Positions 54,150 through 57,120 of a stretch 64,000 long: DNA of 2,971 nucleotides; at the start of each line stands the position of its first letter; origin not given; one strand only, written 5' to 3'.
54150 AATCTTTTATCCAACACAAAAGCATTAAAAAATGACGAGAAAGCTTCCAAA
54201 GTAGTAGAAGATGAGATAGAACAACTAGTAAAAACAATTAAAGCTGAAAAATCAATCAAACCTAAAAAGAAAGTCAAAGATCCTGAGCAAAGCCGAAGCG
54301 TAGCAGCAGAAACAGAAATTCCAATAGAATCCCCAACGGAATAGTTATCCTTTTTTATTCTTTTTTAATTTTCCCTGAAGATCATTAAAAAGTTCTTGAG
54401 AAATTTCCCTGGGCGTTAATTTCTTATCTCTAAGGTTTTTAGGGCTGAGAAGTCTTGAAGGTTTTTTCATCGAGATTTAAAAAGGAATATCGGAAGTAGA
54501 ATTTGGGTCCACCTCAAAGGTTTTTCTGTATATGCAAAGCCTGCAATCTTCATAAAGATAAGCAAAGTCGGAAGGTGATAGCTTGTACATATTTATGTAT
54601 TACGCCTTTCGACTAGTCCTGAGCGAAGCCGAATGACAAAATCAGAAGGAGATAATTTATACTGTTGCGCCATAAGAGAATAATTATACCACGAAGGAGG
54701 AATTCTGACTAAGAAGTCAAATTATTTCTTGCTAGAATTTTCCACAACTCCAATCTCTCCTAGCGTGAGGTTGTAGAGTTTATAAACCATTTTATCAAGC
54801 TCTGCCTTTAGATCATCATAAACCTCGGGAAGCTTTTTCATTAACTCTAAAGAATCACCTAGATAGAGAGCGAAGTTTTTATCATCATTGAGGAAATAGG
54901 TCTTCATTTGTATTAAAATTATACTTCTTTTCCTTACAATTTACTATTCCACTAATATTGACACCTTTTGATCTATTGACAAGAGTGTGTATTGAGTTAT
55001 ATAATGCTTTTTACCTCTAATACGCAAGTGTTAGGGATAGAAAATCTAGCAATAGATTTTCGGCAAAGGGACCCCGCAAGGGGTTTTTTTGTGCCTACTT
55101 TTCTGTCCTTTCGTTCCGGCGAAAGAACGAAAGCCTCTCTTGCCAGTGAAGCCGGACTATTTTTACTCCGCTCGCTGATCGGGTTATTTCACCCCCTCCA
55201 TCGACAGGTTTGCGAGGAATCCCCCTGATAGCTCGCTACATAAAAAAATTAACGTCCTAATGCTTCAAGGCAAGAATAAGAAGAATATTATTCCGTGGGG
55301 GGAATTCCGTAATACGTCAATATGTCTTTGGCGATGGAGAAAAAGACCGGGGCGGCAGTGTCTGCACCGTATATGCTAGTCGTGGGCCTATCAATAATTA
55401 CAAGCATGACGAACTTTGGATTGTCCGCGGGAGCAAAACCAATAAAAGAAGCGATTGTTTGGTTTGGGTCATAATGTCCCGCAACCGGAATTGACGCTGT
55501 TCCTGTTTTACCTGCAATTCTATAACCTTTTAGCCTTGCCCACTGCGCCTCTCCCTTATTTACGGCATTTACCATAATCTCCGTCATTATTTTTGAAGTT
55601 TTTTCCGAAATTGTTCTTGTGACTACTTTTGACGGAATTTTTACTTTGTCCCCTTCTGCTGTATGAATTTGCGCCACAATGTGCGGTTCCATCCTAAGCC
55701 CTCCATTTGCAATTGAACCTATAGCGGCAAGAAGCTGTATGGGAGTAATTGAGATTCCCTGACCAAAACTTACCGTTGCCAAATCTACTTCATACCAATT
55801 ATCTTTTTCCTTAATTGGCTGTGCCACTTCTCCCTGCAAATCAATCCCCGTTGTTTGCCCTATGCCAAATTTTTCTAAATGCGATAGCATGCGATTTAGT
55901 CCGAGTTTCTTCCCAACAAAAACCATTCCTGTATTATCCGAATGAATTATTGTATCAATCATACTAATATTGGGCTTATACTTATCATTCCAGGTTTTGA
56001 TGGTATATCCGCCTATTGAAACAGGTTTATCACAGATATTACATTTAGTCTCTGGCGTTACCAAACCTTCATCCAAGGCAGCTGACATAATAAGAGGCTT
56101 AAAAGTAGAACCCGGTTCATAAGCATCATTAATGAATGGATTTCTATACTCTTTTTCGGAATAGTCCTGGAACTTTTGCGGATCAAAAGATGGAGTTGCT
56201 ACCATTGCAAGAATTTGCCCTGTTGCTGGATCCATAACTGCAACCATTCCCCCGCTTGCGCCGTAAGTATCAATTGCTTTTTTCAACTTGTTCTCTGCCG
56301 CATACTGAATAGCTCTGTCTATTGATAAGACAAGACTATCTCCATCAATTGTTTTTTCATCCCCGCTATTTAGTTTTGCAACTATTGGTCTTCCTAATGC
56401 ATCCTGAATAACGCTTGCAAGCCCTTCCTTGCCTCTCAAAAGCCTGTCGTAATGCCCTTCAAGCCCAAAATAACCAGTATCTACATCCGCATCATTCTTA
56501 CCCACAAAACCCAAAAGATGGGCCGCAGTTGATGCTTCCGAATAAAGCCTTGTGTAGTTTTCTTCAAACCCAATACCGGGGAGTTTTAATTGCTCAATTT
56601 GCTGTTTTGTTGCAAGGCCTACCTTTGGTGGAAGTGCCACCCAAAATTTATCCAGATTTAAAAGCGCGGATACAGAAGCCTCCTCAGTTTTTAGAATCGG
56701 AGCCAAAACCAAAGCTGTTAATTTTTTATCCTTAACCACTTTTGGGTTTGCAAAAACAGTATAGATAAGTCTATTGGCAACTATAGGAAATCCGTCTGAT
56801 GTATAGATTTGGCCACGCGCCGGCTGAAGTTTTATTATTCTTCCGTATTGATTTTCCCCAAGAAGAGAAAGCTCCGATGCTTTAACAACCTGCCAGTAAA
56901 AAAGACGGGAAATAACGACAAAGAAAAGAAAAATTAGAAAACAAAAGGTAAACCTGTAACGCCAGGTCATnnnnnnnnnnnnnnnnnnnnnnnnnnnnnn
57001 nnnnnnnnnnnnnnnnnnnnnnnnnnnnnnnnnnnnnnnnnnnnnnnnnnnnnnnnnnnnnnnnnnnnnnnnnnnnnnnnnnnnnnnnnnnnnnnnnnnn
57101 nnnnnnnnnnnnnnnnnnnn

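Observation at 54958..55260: Candidate small RNA with textbook promoter and terminator, followed by a GC-rich structured segment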

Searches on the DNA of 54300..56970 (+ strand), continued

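Call 73: search_rna_families(source=L062, start=440, end=740, threshold=evalue, max_evalue=10, show_alignments=2)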
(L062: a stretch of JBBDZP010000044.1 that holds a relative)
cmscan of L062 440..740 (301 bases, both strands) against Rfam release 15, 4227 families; matches with E-value up to 10: 4.
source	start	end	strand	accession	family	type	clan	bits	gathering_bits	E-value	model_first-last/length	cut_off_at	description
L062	467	518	-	RF03603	mir-4899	Gene; miRNA;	-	16.2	85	1.9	1-87/87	no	mir-4899 microRNA precursor family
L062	453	481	+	RF03623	mir-1252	Gene; miRNA;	-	16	70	5.2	1-65/65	no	mir-1252 microRNA precursor family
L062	474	509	-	RF01370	CRISPR-DR57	Gene; CRISPR;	-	14.1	39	2.6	1-37/37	no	CRISPR RNA direct repeat element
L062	440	542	-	RF01264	snR83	Gene; snRNA; snoRNA; HACA-box;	CL00023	9.8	75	6.1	1-132/308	3'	Small nucleolar RNA snR83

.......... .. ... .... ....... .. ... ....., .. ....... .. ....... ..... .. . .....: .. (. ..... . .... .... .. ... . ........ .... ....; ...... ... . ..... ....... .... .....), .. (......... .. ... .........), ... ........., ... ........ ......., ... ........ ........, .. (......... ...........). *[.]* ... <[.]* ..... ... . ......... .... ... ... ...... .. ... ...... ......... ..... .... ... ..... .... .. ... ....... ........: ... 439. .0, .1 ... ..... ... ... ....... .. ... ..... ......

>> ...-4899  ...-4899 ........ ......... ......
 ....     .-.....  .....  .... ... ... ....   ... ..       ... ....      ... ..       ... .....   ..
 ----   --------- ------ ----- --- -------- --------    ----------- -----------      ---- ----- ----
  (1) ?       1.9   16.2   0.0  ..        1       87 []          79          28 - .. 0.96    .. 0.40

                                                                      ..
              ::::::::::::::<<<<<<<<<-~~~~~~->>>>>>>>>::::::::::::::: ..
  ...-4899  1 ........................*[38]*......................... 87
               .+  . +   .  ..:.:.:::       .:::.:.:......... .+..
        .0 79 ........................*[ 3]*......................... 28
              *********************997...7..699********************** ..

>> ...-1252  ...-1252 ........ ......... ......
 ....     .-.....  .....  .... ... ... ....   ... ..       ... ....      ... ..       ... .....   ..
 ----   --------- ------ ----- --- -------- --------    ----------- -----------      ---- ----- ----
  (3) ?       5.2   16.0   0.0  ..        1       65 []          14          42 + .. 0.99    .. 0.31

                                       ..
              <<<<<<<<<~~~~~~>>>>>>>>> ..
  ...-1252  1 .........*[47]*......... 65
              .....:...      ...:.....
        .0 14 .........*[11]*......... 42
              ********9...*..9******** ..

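Call 74: search_rna_families(source=L086, start=4040, end=4460, threshold=evalue, max_evalue=10, show_alignments=2)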
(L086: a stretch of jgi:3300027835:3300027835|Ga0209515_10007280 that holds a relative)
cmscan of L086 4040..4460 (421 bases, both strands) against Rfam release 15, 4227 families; matches with E-value up to 10: 6.
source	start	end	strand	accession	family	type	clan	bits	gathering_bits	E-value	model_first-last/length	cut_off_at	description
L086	4264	4341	-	RF01770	rimP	Cis-reg; leader;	-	18.8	47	1.3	1-102/102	no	Gammaprotebacteria rimP leader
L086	4282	4395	-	RF01859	Phe_leader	Cis-reg; leader;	-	18.1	55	1.7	1-125/125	no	Phenylalanine leader peptide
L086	4202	4283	+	RF02283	TtnuCD6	Gene; snRNA; snoRNA; CD-box;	-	15.5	50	6.5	1-72/72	no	Tetrahymena snoRNA TtnuCD6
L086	4211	4288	+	RF02365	Yfr17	Gene; sRNA;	-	12.8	50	8.1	29-151/264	no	Cyanobacterial functional RNA 17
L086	4293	4304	+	RF01370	CRISPR-DR57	Gene; CRISPR;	-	12.8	39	9.1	9-20/37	no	CRISPR RNA direct repeat element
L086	4226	4351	-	RF04180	BTnc231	Gene; sRNA;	-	12.3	80.4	6.4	1-154/154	no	Bacteroides sRNA BTnc231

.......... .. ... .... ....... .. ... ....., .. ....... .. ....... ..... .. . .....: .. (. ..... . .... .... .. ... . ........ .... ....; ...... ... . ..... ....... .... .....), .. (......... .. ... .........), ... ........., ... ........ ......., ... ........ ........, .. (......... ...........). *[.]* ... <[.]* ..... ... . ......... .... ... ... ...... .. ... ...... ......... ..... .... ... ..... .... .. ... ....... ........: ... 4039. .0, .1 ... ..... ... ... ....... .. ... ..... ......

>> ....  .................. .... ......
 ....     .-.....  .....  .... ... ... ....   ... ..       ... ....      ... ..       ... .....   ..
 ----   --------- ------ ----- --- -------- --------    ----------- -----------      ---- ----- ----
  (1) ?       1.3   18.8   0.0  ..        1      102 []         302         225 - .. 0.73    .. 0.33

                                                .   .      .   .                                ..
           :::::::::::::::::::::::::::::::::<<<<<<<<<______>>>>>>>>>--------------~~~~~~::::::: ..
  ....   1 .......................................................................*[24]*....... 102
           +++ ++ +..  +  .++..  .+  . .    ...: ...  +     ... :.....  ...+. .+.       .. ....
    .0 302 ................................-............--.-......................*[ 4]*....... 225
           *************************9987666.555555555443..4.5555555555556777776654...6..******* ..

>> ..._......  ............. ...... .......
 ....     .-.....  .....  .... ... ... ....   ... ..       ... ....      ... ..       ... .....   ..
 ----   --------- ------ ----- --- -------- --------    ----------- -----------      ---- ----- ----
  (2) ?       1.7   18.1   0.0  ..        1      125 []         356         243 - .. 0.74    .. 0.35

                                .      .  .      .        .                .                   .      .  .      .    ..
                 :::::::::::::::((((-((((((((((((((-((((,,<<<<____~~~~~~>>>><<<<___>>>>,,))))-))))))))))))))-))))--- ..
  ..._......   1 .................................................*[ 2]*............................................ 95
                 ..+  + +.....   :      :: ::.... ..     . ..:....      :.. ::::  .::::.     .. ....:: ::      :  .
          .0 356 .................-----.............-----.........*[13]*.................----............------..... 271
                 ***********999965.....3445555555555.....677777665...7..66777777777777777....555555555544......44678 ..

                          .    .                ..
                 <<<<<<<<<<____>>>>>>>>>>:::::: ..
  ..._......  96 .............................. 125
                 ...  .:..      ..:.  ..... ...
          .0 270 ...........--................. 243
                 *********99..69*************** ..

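Call 75: search_dna_similar(query=window:54950-55260:+, collection=phages, mode=distant, max_evalue=0.1)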
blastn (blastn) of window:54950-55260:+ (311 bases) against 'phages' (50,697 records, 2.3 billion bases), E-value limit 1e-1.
No match.

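Call 76: search_dna_similar(query=window:54950-55260:+, collection=plasmids, mode=distant, max_evalue=0.1)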
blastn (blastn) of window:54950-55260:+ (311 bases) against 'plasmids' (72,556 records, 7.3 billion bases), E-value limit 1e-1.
No match.
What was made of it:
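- Tried and rejected: BLAST against phages and plasmids returned nothing (calls 75, 76).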

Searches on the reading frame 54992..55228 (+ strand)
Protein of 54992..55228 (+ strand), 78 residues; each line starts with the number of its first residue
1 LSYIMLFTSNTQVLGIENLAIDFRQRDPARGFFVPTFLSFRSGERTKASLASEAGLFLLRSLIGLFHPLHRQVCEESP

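Call 7: search_protein_families(library=pfam, proteins=[window:54992-55228:+], max_evalue=0.01)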
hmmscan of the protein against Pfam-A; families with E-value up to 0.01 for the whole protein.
window:54992-55228:+ (78 aa): 0 families

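Call 36: search_protein_families(library=pfam, proteins=[window:54992-55225:+], max_evalue=10)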
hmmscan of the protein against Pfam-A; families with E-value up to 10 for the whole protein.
seq(78 aa): 0 families
